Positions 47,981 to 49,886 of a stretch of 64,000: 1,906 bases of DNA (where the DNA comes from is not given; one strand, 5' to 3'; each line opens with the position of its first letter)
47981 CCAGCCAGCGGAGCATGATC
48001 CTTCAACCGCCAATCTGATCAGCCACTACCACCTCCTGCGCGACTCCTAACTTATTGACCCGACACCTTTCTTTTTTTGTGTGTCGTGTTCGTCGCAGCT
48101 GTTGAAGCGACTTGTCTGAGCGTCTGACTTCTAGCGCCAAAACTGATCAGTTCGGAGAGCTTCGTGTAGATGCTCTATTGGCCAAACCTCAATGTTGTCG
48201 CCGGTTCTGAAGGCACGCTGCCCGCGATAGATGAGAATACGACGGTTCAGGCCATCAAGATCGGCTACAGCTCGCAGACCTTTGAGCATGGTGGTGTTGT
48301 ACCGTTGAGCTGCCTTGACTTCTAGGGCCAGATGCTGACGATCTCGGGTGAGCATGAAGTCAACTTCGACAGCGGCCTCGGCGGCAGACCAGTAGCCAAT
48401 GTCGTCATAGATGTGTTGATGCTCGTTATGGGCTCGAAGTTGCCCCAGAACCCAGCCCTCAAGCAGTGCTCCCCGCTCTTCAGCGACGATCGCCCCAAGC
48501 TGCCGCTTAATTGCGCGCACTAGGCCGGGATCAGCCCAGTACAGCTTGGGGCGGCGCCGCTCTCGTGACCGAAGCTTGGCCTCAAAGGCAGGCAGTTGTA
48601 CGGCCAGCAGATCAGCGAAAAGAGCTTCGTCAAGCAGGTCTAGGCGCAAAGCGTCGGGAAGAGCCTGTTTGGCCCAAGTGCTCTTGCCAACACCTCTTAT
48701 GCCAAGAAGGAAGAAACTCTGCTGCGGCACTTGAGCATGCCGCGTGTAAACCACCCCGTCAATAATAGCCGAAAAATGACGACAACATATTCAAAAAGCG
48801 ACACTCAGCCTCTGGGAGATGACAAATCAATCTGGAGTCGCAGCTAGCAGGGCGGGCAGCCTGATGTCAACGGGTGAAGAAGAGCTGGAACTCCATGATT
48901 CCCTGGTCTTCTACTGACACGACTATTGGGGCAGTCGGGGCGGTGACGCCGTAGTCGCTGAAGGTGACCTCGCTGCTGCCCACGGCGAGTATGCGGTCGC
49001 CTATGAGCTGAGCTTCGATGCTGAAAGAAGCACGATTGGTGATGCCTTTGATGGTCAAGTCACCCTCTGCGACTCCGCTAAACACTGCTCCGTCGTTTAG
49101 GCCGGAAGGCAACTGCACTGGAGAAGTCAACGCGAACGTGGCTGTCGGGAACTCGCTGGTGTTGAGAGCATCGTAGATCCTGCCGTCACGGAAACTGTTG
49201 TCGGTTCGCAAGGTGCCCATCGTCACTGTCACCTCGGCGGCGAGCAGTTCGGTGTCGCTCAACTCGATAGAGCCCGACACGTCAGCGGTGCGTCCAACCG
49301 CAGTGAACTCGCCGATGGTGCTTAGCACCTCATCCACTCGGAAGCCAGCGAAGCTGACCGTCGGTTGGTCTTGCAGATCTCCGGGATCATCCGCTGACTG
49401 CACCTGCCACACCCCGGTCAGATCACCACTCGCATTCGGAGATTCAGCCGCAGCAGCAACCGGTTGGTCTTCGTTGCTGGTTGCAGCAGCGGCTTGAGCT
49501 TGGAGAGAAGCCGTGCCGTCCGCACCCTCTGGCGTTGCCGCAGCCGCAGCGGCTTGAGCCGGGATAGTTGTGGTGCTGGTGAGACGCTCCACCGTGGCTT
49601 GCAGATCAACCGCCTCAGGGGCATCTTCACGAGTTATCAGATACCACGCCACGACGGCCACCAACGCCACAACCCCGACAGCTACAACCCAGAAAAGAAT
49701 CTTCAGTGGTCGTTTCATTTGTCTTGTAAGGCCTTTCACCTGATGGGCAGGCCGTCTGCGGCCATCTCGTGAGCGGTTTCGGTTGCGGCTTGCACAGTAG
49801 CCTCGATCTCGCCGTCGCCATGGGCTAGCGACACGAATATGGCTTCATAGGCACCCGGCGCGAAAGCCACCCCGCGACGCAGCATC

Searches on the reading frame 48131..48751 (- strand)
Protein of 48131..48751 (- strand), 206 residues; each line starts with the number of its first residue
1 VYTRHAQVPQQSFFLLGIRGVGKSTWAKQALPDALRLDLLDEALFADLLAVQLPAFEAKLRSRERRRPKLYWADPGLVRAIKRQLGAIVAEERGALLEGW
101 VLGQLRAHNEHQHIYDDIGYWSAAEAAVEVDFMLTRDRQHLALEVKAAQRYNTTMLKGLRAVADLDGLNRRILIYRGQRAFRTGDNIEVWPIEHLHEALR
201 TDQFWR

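Call 95: search_protein_families(library=pfam, proteins=[window:48131-48751:-], max_evalue=0.001)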
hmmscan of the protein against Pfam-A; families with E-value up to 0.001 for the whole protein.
window:48131-48751:- (206 aa): 1 family
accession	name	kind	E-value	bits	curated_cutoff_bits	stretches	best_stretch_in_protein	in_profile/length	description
PF13635.12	DUF4143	-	2.2e-17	63.7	28.1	1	50-147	60-159/160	Domain of unknown function (DUF4143)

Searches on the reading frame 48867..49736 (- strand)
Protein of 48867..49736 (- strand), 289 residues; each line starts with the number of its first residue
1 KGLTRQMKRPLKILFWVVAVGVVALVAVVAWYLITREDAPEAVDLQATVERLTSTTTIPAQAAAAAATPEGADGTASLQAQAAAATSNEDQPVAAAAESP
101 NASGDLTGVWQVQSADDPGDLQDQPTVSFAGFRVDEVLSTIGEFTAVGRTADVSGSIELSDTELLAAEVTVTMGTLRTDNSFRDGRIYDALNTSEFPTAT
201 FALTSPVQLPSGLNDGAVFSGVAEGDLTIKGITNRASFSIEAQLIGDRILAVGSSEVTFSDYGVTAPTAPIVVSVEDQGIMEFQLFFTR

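Call 95: search_protein_families(library=pfam, proteins=[window:48867-49736:-], max_evalue=0.001)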
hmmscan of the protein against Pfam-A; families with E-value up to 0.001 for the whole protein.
window:48867-49736:- (289 aa): 1 family
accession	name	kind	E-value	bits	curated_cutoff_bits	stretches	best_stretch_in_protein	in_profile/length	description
PF04264.18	YceI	-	5.2e-18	66.3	23.7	1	125-285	5-148/150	YceI-like domain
